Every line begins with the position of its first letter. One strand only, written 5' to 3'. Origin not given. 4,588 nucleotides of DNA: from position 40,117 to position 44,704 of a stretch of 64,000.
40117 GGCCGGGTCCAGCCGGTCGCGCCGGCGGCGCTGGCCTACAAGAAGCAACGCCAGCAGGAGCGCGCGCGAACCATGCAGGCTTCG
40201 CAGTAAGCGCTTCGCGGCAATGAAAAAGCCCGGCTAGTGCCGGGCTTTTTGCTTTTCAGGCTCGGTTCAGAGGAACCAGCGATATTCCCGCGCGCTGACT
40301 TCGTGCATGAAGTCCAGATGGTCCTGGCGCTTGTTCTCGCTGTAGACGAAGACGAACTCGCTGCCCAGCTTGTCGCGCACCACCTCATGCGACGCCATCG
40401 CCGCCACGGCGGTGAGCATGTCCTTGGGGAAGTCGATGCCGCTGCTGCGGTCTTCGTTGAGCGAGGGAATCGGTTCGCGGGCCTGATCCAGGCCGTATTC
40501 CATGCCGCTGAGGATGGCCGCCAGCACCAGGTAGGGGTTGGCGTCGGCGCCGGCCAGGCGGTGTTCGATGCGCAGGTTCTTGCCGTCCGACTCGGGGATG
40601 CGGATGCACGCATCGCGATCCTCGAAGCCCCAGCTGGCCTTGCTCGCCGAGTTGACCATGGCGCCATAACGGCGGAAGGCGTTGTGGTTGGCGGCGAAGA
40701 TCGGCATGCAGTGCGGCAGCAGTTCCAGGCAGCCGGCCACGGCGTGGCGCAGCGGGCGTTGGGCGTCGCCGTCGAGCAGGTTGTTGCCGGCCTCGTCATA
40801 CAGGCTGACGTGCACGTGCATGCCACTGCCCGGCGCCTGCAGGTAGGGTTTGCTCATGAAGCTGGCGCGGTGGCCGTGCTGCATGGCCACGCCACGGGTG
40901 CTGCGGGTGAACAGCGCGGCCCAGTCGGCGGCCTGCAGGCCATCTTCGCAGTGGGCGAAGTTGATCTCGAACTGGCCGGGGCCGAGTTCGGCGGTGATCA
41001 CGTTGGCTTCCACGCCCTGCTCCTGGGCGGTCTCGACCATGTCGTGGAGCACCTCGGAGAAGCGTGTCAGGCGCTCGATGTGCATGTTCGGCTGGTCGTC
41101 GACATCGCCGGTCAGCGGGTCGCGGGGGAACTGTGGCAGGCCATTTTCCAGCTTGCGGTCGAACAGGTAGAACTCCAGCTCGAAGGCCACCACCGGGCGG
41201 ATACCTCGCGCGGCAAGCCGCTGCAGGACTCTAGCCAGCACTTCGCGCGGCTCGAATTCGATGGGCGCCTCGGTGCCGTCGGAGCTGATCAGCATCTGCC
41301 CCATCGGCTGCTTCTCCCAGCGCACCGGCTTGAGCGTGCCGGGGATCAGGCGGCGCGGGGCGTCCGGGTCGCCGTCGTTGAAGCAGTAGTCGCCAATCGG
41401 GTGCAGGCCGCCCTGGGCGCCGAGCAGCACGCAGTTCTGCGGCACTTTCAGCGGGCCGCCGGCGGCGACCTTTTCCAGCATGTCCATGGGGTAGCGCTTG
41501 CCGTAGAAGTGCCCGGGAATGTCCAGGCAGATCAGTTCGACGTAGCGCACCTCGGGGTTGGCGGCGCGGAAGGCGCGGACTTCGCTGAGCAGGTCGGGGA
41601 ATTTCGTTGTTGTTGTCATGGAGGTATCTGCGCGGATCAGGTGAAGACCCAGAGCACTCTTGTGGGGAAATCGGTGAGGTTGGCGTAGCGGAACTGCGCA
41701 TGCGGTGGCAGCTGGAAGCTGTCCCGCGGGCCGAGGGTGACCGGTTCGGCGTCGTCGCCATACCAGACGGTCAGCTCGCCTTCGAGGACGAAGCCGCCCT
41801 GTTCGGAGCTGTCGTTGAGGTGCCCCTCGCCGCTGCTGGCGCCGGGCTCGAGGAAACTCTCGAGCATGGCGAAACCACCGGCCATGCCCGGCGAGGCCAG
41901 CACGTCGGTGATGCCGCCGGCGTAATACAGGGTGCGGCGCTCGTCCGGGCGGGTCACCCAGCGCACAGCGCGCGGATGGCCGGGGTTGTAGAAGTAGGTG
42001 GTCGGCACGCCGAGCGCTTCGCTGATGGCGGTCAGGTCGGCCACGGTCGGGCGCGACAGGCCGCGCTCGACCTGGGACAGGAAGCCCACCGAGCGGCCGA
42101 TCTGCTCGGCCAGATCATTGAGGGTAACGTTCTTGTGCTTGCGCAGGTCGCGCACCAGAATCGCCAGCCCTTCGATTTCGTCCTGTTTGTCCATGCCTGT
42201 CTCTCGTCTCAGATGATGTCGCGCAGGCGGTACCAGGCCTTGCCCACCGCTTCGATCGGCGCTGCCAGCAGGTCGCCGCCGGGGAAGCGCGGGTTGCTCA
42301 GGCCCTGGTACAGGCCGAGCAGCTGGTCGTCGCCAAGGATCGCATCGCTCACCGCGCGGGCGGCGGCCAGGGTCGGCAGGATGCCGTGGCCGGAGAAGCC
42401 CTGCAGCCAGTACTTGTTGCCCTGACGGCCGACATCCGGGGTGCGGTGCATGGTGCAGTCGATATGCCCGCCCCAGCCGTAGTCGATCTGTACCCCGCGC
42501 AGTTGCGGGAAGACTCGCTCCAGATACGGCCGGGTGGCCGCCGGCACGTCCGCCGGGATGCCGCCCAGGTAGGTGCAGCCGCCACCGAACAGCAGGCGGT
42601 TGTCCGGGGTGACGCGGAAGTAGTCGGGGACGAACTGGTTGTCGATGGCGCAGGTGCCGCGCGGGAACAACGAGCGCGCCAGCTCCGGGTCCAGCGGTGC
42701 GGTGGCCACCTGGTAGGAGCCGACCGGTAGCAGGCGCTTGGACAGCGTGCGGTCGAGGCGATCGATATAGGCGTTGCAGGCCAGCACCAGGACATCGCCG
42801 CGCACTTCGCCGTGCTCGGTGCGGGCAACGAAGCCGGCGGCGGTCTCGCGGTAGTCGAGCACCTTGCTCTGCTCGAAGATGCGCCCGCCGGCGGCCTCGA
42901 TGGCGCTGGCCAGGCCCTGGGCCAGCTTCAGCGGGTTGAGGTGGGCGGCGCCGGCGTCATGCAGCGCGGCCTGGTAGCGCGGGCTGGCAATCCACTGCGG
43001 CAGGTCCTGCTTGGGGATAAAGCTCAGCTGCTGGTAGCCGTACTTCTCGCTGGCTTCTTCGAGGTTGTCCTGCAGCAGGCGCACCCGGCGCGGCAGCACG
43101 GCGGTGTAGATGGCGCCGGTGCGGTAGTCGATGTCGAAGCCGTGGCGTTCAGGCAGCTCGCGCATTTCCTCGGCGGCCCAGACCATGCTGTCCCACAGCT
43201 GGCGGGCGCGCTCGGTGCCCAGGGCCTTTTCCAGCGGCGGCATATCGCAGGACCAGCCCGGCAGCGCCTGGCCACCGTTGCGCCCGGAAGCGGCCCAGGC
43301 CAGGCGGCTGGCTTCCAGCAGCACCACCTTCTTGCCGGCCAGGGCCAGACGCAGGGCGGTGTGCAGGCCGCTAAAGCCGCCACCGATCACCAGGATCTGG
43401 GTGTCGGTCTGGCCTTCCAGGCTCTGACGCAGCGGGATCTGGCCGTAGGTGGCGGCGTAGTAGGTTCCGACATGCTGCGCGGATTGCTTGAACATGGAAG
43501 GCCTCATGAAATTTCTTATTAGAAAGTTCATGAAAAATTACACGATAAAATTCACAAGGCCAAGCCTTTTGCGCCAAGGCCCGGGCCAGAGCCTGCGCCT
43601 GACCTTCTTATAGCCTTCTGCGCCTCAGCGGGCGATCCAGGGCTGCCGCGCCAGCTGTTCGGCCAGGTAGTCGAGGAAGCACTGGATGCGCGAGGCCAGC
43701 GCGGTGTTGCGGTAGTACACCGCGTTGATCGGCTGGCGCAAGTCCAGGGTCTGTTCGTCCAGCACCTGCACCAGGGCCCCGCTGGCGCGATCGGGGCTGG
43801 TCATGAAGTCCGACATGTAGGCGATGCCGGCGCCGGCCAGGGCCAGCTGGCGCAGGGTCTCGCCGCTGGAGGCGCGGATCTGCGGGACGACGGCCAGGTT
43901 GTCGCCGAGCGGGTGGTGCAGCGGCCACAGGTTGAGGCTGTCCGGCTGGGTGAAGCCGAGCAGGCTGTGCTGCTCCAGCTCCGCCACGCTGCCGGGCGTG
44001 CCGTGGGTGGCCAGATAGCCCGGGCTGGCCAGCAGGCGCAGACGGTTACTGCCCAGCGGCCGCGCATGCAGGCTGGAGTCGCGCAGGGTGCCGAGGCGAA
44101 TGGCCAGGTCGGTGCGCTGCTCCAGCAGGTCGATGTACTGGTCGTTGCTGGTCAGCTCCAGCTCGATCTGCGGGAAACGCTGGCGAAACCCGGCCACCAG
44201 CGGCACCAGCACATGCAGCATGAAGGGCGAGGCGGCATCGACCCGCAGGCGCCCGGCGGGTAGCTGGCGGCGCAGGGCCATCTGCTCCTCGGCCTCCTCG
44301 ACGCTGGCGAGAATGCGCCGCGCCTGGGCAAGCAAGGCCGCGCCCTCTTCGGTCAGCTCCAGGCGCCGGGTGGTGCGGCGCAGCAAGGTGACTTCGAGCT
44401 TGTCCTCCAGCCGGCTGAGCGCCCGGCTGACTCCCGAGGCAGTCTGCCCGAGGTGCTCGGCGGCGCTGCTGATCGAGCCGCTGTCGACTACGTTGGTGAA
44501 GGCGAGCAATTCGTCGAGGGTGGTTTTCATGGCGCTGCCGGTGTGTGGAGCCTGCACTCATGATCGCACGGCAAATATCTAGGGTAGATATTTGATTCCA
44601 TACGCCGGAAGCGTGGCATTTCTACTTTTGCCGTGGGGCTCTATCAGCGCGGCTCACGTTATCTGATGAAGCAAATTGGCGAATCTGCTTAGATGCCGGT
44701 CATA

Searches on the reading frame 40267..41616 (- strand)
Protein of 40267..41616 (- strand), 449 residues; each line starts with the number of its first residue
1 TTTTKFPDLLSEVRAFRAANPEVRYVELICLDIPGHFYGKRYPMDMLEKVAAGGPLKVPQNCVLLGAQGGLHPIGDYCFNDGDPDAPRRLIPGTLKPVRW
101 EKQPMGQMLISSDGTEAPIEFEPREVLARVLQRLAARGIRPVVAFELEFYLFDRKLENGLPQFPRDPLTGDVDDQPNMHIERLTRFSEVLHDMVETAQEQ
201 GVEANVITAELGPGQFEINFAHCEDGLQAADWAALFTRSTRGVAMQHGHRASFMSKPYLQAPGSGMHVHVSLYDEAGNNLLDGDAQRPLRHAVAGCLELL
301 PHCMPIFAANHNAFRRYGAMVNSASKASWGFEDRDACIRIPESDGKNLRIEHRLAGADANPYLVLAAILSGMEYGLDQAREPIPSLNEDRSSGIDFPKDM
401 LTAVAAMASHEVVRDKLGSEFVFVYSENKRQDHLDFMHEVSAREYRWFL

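Call 109: search_protein_families(library=pfam, proteins=[window:40267-41616:-], max_evalue=0.0001)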
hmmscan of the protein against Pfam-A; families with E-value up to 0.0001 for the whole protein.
window:40267-41616:- (449 aa): 1 family
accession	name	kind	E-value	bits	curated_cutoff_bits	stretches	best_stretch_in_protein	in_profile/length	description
PF00120.29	Gln-synt_C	-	6.1e-78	262.7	24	1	122-447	3-343/344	Glutamine synthetase, catalytic domain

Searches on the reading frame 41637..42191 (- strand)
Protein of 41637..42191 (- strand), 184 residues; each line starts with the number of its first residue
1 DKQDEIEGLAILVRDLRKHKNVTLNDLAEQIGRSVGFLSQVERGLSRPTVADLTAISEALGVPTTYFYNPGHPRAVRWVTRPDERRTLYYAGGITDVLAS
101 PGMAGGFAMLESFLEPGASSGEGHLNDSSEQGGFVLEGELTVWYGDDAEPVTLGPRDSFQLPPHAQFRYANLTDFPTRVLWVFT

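Call 109: search_protein_families(library=pfam, proteins=[window:41637-42191:-], max_evalue=0.0001)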
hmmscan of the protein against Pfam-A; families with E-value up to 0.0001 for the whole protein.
window:41637-42191:- (184 aa): 4 families
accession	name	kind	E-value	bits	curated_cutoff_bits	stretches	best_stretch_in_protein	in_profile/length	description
PF07883.17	Cupin_2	-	3e-14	52.9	27.2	1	114-183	5-70/70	Cupin domain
PF01381.28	HTH_3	-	1.3e-11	44.8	23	1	13-67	1-55/55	Helix-turn-helix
PF13560.12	HTH_31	-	4.2e-10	40.2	27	1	9-63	2-57/64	Helix-turn-helix domain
PF12844.13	HTH_19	-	1.4e-06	28.5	30.2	1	12-69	3-60/64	Helix-turn-helix domain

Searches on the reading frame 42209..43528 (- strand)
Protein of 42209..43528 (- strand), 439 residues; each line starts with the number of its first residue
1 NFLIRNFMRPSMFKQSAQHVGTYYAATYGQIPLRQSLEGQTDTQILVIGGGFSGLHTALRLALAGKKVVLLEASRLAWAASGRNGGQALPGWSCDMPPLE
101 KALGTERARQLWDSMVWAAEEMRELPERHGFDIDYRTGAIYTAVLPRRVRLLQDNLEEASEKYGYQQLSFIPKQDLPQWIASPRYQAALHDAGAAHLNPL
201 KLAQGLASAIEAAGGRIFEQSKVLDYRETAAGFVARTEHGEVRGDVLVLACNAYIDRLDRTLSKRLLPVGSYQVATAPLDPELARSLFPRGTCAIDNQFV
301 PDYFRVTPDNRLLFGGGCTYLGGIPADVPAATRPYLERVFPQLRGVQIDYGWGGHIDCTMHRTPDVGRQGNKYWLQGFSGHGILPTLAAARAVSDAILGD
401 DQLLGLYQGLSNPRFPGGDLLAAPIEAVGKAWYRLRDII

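Call 109: search_protein_families(library=pfam, proteins=[window:42209-43528:-], max_evalue=0.0001)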
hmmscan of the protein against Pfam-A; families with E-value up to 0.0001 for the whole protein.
window:42209-43528:- (439 aa): 4 families
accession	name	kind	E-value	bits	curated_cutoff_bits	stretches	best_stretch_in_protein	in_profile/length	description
PF01266.30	DAO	-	2.3e-63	215.3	27.9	1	45-395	2-352/353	FAD dependent oxidoreductase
PF00890.30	FAD_binding_2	-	1.4e-05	25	20.4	1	45-135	2-103/414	FAD binding domain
PF03486.20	HI0933_like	-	2e-05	24.6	50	0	44-74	2-32/244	HI0933-like protein Rossmann domain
PF13450.12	NAD_binding_8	-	2.5e-05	24.9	21.9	1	47-84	1-40/68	NAD(P)-binding Rossmann-like domain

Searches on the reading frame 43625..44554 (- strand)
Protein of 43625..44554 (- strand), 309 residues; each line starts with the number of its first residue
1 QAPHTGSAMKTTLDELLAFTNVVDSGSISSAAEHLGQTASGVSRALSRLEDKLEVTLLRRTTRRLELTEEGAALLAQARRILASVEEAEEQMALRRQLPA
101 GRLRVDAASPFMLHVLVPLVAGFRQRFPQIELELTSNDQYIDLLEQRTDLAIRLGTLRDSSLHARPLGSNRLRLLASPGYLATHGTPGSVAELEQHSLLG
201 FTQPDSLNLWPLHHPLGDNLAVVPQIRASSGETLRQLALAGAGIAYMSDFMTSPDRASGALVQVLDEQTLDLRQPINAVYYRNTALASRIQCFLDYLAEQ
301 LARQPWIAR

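Call 109: search_protein_families(library=pfam, proteins=[window:43625-44554:-], max_evalue=0.0001)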
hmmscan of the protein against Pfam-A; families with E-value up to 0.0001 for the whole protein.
window:43625-44554:- (309 aa): 2 families
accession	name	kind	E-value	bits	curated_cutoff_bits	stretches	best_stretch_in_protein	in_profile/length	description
PF03466.25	LysR_substrate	-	1.9e-43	148.7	28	1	97-301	2-208/209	LysR substrate binding domain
PF00126.33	HTH_1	-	4.4e-18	65.4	26.6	1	13-71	1-59/60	Bacterial regulatory helix-turn-helix protein, lysR family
